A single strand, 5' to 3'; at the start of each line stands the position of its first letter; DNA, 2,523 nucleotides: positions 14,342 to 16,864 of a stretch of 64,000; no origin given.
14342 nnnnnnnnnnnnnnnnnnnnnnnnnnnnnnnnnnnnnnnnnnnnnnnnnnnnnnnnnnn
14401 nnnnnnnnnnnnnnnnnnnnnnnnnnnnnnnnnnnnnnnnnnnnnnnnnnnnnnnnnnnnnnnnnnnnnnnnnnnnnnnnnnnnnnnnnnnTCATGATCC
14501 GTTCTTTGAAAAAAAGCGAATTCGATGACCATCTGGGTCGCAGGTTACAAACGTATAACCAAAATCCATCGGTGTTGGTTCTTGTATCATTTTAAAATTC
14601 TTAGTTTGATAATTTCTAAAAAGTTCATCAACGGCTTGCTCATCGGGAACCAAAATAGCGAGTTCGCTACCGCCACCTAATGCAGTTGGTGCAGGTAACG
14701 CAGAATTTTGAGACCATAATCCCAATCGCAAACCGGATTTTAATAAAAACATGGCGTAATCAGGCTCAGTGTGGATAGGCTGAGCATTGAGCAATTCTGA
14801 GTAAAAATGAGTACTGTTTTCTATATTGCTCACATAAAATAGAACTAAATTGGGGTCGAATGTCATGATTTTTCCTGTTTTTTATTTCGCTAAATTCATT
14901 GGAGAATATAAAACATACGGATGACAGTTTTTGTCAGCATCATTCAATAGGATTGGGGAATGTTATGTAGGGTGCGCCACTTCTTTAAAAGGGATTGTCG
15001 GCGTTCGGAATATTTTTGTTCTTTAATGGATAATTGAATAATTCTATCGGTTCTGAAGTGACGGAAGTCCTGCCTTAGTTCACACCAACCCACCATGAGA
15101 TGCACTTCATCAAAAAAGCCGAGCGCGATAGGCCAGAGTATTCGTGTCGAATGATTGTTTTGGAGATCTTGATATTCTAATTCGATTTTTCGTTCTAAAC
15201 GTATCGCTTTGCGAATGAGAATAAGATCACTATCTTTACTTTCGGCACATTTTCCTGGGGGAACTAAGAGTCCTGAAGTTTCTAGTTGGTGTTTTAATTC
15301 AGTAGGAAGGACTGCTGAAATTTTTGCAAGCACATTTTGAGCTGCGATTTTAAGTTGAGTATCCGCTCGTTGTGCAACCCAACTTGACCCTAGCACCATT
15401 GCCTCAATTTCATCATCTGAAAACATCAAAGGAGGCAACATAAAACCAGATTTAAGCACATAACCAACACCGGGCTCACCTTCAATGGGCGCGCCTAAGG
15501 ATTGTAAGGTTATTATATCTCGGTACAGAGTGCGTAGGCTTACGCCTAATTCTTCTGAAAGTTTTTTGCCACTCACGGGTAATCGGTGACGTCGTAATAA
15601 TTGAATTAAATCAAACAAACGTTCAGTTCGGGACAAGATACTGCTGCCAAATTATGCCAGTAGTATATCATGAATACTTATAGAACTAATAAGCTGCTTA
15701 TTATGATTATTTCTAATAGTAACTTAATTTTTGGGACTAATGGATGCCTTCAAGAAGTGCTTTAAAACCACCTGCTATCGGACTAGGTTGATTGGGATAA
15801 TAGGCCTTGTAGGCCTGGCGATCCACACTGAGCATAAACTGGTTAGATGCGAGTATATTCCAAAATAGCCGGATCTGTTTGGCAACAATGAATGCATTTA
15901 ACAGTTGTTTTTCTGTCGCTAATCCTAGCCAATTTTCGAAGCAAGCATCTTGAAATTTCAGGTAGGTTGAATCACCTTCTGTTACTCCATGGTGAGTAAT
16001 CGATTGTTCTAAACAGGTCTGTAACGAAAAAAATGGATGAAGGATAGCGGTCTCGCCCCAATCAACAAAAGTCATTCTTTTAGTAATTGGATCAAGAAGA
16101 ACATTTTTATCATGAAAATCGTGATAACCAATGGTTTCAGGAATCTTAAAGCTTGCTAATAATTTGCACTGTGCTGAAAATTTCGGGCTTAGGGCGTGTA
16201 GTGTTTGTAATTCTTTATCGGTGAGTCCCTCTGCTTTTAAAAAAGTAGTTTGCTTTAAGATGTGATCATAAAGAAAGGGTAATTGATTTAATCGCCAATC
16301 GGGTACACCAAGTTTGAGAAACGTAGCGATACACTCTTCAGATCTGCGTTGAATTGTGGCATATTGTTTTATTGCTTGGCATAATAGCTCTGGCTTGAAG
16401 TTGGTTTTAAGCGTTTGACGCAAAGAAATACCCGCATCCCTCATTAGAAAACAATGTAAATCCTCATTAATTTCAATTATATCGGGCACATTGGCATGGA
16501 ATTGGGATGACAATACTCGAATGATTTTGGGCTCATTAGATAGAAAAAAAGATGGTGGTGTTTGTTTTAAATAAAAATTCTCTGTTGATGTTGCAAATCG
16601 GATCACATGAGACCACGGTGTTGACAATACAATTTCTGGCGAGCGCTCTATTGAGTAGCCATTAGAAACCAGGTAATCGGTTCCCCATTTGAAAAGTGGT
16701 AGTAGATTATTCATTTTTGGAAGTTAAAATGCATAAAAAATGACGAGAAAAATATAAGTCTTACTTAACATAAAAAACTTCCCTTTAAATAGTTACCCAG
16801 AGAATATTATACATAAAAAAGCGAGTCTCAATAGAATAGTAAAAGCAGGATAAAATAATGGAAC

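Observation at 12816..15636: WYL-regulated operon combining VOC, EVE-like, GyrI-like and AlkD-like genes: a candidate resistance module against DNA-alkylating genotoxins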

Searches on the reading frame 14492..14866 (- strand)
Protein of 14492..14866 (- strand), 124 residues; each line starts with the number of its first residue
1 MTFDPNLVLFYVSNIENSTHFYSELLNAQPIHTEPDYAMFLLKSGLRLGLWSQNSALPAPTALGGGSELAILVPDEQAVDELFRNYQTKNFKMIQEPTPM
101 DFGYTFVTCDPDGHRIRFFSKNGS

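Call 3: search_protein_families(library=pfam, proteins=[window:14492-14866:-], max_evalue=0.01)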
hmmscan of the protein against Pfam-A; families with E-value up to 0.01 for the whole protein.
window:14492-14866:- (124 aa): 2 families
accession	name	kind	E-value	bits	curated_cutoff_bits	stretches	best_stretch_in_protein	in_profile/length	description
PF00903.31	Glyoxalase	-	1.3e-10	42.1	20.6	1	8-118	5-121/121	Glyoxalase/Bleomycin resistance protein/Dioxygenase superfamily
PF12681.13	Glyoxalase_2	-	0.00036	20.9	30.1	1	7-116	3-111/118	Glyoxalase-like domain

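Call 4: search_protein_families(library=ncbifam, proteins=[window:14492-14866:-], max_evalue=0.01)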
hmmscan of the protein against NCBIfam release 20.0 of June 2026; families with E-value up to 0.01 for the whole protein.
window:14492-14866:- (124 aa): 8 families
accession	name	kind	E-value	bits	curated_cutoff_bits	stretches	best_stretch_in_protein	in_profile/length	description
NF041414.1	ArsI_CadI_VOC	equivalog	2.7e-06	27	116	1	11-53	7-50/147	ArsI/CadI family heavy metal resistance metalloenzyme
NF003152.0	PRK04101.1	equivalog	6.8e-05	23.2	171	1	6-119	6-117/139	metallothiol transferase FosB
NF038306.1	fosM_gen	equivalog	7.4e-05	23.2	255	1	6-119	5-116/137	FosM family fosfomycin resistance protein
NF000496.2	Fos_GSH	equivalog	0.0025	17.9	180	1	8-118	8-114/136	fosfomycin resistance glutathione transferase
NF051469.1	fosA13_fam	exception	0.0028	17.7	290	1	8-120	8-115/136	FosA13 family fosfomycin resistance glutathione transferase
NF000493.1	Fos_BSH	exception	0.0039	17.6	240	1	6-120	5-117/137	FosB/FosD family fosfomycin resistance bacillithiol transferase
NF050074.1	glyox_I_GloA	exception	0.006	16.8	165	0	65-117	68-118/121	lactoylglutathione lyase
NF041541.1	fosBx1_fam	exception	0.0069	16.8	290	0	6-120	6-118/138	FosBx1 family fosfomycin resistance bacillithiol transferase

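Call 42: search_solved_structures(query=window:14492-14866:-, max_evalue=0.1, show_alignments=2)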
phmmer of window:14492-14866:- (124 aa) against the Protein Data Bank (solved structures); distinct sequences matched with E-value up to 0.1: 9.
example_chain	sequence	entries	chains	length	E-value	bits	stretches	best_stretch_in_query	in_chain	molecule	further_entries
3rhe_A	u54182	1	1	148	1.7e-37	131.3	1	2-120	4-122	NAD-dependent benzaldehyde dehydrogenase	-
2kjz_A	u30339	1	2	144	9.5e-31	109.5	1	4-120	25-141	ATC0852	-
3sk1_A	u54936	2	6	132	2.5e-17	66.2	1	2-118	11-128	EhpR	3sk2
3e5d_A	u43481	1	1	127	0.0003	23.9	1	11-117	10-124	Putative Glyoxalase I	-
5f6q_A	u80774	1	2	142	0.011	18.9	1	6-119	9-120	Metallothiol transferase FosB 2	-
4ir0_A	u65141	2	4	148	0.012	18.7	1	6-119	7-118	Metallothiol transferase FosB 2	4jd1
6d69_A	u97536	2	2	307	0.021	18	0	102-124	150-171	NHL Repeat Region of D. melanogaster Thin | Thin, isoform D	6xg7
4nb1_A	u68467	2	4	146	0.07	16.3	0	6-118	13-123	Metallothiol transferase FosB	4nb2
4nay_A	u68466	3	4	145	0.079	16.1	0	6-118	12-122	Metallothiol transferase FosB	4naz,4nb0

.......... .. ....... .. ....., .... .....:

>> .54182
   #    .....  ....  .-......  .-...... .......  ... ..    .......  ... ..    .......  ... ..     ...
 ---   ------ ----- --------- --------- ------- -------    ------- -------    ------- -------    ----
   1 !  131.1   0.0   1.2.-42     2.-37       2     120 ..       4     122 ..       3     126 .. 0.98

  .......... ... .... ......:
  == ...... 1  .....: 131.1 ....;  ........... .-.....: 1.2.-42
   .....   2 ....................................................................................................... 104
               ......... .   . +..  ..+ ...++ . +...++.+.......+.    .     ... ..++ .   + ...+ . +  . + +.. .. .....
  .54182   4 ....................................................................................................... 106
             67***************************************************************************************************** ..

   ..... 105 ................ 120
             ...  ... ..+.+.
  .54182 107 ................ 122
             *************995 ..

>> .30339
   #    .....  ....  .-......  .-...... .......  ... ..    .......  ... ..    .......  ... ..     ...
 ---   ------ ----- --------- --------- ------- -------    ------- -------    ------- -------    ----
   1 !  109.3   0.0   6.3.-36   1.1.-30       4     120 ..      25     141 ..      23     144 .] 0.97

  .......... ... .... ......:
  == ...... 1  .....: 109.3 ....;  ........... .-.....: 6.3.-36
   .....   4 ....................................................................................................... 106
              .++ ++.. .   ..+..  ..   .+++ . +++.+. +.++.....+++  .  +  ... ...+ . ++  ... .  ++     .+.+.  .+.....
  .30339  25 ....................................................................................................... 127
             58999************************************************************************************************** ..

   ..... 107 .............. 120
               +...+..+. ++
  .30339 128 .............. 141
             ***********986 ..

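Call 73: search_protein_families(library=padloc, proteins=[window:14492-14866:-], max_evalue=0.01)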
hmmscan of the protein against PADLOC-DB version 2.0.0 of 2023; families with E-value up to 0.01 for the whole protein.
window:14492-14866:- (124 aa): 0 families

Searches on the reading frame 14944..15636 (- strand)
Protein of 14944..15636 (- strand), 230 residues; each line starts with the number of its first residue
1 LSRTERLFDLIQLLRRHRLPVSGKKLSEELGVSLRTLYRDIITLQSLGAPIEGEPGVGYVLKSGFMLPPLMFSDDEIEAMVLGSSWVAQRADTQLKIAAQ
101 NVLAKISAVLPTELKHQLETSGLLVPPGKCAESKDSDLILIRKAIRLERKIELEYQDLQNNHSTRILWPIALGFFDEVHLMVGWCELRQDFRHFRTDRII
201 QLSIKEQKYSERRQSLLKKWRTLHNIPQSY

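Call 3: search_protein_families(library=pfam, proteins=[window:14944-15636:-], max_evalue=0.01)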
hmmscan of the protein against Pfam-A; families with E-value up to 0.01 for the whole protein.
window:14944-15636:- (230 aa): 4 families
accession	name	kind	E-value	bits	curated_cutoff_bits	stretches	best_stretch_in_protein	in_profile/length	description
PF08279.18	HTH_11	-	7.6e-19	67.8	25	1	6-59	1-54/55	HTH domain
PF13280.12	WYL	-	1.5e-12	47.7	21.8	1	140-202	5-68/70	WYL domain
PF19187.6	HTH_PafC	-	0.00033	20.9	32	0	4-107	3-114/115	PafC helix-turn-helix domain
PF08220.18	HTH_DeoR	-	0.0077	16.4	21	0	9-49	4-43/57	DeoR-like helix-turn-helix domain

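Call 4: search_protein_families(library=ncbifam, proteins=[window:14944-15636:-], max_evalue=0.01)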
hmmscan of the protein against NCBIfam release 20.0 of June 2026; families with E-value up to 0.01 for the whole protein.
window:14944-15636:- (230 aa): 5 families
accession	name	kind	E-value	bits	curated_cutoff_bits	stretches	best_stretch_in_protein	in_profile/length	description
TIGR00122.1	birA_repr_reg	equivalog_domain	2.1e-06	27.5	70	1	20-69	13-61/69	biotin operon repressor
NF053736.1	AcpB_EbpR_MafR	subfamily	0.00042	19.7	130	1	3-51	4-52/481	AcpB/EbpR/MafR family transcriptional regulator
NF008846.0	PRK11886.1-1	equivalog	0.00068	19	353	1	10-75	7-72/312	bifunctional biotin--[acetyl-CoA-carboxylase] ligase/biotin operon repressor BirA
NF008848.0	PRK11886.1-3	equivalog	0.00077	18.6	362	1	10-87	6-79/319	bifunctional biotin--[acetyl-CoA-carboxylase] ligase/biotin operon repressor BirA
NF008849.0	PRK11886.1-4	equivalog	0.0095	15.1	474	0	9-66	9-65/320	bifunctional biotin--[acetyl-CoA-carboxylase] ligase/biotin operon repressor BirA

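Call 44: search_solved_structures(query=window:14944-15636:-, max_evalue=0.1, show_alignments=3)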
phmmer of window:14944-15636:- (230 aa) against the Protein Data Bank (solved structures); distinct sequences matched with E-value up to 0.1: 8.
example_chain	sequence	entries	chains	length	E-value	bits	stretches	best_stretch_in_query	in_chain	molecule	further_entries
9ebr_A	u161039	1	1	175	2e-07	34.5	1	3-64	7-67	Probable transcription repressor NiaR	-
1j5y_A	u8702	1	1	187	2.4e-07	34.3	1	3-64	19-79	TRANSCRIPTIONAL REGULATOR, BIOTIN REPRESSOR FAMILY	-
9c5g_A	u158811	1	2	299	8.3e-05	26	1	95-201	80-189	CapW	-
7tb6_A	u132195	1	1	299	0.0045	20.3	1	119-200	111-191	S. maltophilia CapW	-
7p5x_AX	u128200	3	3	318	0.0064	19.8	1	138-204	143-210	PafC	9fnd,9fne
6sj9_A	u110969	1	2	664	0.026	17.8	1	63-202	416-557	Proteasome accessory factor B/C (PafBC)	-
8bns_A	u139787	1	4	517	0.055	16.8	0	138-202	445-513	AAA ATPase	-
8bnv_A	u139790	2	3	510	0.09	16.1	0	137-202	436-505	AAA family ATPase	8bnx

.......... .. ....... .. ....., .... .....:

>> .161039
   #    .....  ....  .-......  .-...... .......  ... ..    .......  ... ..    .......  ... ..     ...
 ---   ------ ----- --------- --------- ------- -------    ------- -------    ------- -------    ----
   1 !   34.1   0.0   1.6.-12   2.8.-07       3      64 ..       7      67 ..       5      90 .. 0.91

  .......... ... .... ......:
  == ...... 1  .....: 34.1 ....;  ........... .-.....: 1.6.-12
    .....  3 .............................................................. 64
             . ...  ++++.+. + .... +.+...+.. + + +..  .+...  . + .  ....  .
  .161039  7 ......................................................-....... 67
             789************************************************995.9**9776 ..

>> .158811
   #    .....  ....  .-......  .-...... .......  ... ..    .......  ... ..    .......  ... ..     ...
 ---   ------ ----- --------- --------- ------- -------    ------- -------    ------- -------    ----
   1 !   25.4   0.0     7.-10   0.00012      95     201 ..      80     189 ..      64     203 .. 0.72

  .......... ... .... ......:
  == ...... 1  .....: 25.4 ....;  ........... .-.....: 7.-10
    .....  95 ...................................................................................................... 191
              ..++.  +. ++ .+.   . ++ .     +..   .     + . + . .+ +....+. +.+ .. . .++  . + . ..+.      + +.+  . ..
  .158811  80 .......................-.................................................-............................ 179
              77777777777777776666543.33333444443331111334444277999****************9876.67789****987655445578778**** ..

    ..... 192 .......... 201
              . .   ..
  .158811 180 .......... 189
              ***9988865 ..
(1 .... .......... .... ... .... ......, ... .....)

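Call 73: search_protein_families(library=padloc, proteins=[window:14944-15636:-], max_evalue=0.01)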
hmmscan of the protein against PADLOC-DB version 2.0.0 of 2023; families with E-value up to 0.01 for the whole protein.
window:14944-15636:- (230 aa): 4 families
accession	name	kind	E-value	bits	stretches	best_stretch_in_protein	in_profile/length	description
PDLC01457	WYL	-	2.3e-62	208.6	1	3-221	2-210/229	"CAS-I,CAS-II,CAS-III,CAS-IV,CAS-V,CAS-VI; associated_signaling"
PDLC01652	WYL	-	2.6e-11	42.1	1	133-218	15-88/162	"CAS-I,CAS-II,CAS-III,CAS-IV,CAS-V,CAS-VI; associated_signaling"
PDLC01766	Cas3c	-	2.6e-09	33.8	1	3-209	6-211/1009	-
PDLC03787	RTasWYL-YodC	-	4.1e-07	27.4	1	147-204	288-349/354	DRT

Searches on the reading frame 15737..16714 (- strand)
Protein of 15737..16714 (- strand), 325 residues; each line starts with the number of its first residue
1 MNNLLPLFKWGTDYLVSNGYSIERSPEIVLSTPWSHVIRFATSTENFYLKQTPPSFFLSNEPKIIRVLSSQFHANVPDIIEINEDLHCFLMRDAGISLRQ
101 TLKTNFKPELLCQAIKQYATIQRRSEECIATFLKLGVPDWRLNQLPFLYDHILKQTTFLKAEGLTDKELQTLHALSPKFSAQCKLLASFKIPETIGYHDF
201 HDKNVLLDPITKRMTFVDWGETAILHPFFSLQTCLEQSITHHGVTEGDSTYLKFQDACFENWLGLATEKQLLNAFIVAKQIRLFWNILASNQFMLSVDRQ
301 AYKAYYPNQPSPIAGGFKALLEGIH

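Call 3: search_protein_families(library=pfam, proteins=[window:15737-16714:-], max_evalue=0.01)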
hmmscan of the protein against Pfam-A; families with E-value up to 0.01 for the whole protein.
window:15737-16714:- (325 aa): 1 family
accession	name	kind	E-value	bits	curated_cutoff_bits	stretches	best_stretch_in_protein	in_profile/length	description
PF01636.29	APH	-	7.7e-05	23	23.2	1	39-235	15-210/239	Phosphotransferase enzyme family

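Call 4: search_protein_families(library=ncbifam, proteins=[window:15737-16714:-], max_evalue=0.01)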
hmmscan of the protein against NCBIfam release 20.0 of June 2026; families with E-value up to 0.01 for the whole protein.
window:15737-16714:- (325 aa): 0 families

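Call 73: search_protein_families(library=padloc, proteins=[window:15737-16714:-], max_evalue=0.01)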
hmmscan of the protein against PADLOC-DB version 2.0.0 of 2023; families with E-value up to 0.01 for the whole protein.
window:15737-16714:- (325 aa): 0 families
